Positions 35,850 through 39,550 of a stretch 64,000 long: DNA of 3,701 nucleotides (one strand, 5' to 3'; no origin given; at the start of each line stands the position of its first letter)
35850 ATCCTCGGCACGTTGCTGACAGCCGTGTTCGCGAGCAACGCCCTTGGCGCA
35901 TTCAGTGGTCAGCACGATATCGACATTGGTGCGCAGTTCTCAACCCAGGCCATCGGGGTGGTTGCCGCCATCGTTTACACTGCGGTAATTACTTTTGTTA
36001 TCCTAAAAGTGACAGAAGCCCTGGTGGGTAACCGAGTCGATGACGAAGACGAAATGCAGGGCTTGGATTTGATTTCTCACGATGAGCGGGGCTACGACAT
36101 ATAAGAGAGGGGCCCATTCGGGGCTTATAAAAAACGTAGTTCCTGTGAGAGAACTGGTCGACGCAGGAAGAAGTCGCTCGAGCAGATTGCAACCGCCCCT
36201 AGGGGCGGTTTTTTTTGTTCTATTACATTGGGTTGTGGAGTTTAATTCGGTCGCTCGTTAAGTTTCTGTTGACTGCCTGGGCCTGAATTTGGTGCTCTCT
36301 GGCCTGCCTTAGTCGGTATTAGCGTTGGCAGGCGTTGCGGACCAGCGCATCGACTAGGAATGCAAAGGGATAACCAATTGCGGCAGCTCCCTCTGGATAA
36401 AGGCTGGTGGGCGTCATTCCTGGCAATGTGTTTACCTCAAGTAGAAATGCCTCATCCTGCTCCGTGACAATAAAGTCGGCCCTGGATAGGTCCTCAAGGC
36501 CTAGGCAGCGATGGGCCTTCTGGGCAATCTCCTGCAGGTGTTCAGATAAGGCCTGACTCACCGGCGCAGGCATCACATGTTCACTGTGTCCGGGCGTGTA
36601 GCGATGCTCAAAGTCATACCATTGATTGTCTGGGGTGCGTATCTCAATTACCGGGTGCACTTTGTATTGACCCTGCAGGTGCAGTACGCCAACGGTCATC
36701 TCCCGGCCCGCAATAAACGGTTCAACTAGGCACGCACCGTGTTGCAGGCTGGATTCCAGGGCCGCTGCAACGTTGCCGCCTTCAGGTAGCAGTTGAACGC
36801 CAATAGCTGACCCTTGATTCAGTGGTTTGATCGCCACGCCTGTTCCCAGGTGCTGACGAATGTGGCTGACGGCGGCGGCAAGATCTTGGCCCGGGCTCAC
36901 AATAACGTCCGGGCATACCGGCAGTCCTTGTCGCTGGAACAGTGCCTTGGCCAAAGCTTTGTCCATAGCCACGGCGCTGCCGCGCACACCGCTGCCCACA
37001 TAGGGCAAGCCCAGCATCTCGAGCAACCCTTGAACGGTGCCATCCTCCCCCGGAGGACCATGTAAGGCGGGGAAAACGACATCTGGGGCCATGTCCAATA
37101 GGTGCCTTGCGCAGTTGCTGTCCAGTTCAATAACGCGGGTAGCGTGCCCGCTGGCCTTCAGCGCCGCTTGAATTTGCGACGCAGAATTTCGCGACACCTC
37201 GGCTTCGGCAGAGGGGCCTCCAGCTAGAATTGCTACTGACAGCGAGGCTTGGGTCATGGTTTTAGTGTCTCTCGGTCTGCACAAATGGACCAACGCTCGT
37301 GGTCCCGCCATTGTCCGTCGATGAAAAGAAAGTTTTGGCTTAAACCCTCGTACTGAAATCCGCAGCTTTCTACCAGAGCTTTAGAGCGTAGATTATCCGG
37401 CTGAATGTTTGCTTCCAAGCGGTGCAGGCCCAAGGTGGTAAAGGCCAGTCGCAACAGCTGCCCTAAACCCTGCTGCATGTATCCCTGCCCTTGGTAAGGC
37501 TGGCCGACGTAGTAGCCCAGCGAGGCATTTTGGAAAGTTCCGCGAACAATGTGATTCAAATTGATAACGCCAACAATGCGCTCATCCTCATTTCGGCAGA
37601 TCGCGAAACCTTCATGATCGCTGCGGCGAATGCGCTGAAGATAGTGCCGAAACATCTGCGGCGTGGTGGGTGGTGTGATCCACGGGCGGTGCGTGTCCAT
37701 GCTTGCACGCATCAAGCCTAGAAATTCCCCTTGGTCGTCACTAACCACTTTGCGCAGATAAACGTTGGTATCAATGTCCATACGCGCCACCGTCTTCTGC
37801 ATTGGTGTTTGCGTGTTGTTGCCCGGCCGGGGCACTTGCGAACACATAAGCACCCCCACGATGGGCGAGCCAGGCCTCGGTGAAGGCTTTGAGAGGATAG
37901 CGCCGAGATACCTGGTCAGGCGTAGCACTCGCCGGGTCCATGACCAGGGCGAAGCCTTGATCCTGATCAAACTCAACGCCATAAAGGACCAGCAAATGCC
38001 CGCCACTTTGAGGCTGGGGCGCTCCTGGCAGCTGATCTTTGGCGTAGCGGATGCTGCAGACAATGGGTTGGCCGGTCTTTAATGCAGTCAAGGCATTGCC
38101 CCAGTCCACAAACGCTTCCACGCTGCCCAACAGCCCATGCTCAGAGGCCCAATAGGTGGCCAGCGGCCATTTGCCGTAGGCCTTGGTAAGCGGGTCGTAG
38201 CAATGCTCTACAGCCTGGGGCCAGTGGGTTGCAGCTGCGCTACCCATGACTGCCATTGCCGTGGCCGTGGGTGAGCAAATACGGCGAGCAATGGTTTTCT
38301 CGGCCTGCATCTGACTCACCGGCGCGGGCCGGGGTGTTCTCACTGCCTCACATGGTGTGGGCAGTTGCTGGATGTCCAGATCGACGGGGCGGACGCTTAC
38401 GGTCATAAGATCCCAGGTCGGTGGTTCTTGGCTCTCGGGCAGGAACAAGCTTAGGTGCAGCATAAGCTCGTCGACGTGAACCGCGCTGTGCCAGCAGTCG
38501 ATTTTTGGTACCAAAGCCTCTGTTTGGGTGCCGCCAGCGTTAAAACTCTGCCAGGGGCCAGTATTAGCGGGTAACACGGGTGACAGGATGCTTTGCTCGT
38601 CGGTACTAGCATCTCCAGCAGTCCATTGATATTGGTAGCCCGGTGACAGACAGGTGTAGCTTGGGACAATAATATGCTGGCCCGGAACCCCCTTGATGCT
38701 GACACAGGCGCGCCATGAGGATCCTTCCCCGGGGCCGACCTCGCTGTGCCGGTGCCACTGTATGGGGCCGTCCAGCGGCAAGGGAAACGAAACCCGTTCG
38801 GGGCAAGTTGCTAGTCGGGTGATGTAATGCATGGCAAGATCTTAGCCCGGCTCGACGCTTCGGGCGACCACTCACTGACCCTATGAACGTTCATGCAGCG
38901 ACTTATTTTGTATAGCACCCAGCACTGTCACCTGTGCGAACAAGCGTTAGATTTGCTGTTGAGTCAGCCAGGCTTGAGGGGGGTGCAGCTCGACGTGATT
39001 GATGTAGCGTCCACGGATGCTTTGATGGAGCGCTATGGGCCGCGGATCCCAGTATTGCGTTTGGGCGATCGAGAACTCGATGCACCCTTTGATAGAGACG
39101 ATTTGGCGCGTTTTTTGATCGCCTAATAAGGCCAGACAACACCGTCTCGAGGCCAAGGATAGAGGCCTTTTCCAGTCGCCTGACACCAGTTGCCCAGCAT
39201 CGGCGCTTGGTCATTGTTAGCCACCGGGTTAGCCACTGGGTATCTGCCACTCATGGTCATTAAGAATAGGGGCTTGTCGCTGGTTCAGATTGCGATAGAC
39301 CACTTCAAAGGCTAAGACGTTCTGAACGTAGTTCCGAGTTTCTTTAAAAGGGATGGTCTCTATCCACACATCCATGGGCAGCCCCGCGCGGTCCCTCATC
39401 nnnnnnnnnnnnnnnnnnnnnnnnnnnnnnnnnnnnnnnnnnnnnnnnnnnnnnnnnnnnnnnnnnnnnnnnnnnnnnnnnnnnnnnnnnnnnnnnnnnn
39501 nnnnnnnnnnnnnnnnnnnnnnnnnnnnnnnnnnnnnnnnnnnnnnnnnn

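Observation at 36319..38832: Translationally coupled C39-like peptidase / GNAT / Ddl-type ATP-grasp operon: a candidate undescribed peptide-ligation and tailoring system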

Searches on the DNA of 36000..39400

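Call 62: search_rna_families(source=window, start=36000, end=39400, threshold=evalue, max_evalue=1)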
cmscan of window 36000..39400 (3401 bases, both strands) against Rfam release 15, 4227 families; matches with E-value up to 1: 3.
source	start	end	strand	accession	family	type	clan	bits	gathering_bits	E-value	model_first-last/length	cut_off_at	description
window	36140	36218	+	RF02837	anti-hemB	Gene; sRNA;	-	19.3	49.5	0.29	1-81/81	no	Burkholderia RNA 7 (anti-hemB)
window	38694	38740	+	RF01138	sR23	Gene; snRNA; snoRNA; CD-box;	-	15.9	45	0.93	1-54/54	no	Small nucleolar RNA sR23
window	36001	36075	-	RF01880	Xist_exon1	Gene; lncRNA;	-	15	50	0.81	1-85/85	no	X-chromosome inactivation gene exon 1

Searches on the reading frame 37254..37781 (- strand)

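Call 47: search_protein_families(library=ncbifam, proteins=[window:37254-37781:-], max_evalue=0.00001)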
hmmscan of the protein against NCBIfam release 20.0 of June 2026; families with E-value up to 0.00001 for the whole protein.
window:37254-37781:- (175 aa): 5 families
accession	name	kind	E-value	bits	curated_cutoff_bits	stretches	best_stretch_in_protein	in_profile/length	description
NF008072.0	PRK10809.1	equivalog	2.2e-26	92.8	190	1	58-162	77-181/194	ribosomal protein S5-alanine N-acetyltransferase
TIGR03585.1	PseH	equivalog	2.7e-11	43.8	93.1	1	45-158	39-149/156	UDP-4-amino-4,6-dideoxy-N-acetyl-beta-L-altrosamine N-acetyltransferase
NF040503.1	resist_ArsN1a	equivalog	1.3e-09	38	170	1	42-160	32-151/159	arsinothricin resistance N-acetyltransferase ArsN1 family A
NF007539.0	PRK10151.1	equivalog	1.9e-09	37.4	184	1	65-164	74-172/179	50S ribosomal protein L7/L12-serine acetyltransferase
NF011709.0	PRK15130.1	equivalog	2.9e-07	30.5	218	1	55-167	56-165/186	spermidine N1-acetyltransferase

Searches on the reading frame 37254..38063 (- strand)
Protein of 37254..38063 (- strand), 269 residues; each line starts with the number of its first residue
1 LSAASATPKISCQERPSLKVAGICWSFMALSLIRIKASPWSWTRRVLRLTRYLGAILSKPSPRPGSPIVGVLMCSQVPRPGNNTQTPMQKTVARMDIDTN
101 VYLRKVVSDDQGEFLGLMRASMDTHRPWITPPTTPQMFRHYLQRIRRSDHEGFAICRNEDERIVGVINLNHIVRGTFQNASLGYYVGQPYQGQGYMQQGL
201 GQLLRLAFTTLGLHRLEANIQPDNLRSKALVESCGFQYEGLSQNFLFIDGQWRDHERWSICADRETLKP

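Call 3: search_protein_families(library=pfam, proteins=[window:37254-38063:-], max_evalue=0.01)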
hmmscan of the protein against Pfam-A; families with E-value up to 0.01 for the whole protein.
window:37254-38063:- (269 aa): 3 families
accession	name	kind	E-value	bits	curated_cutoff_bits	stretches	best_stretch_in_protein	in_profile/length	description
PF13302.13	Acetyltransf_3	-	1.4e-25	91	25.4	1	101-237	2-138/138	Acetyltransferase (GNAT) domain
PF00583.31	Acetyltransf_1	-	2.3e-13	50.8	20.7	1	133-236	16-116/116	Acetyltransferase (GNAT) family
PF13420.13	Acetyltransf_4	-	2e-08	34.8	24.3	1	134-255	33-153/155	Acetyltransferase (GNAT) domain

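Call 4: search_protein_families(library=ncbifam, proteins=[window:37254-38063:-], max_evalue=0.01)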
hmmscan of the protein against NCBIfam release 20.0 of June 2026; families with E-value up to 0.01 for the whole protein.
window:37254-38063:- (269 aa): 7 families
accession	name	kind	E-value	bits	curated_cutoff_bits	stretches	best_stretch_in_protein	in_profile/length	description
NF008072.0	PRK10809.1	equivalog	6e-26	91.4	190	1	152-256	77-181/194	ribosomal protein S5-alanine N-acetyltransferase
TIGR03585.1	PseH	equivalog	8.2e-11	42.2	93.1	1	139-252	39-149/156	UDP-4-amino-4,6-dideoxy-N-acetyl-beta-L-altrosamine N-acetyltransferase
NF040503.1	resist_ArsN1a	equivalog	3.7e-09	36.5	170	1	138-254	34-151/159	arsinothricin resistance N-acetyltransferase ArsN1 family A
NF007539.0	PRK10151.1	equivalog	5.4e-09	35.9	184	1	159-258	74-172/179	50S ribosomal protein L7/L12-serine acetyltransferase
NF011709.0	PRK15130.1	equivalog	9.3e-07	28.8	218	1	149-261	56-165/186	spermidine N1-acetyltransferase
NF058543.1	ActPatMycb56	equivalog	0.0001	21.3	460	1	95-238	133-276/317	acetyltransferase Pat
NF040504.1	resist_ArsN1b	equivalog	0.0039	17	210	1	142-259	38-156/159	arsinothricin resistance N-acetyltransferase ArsN1 family B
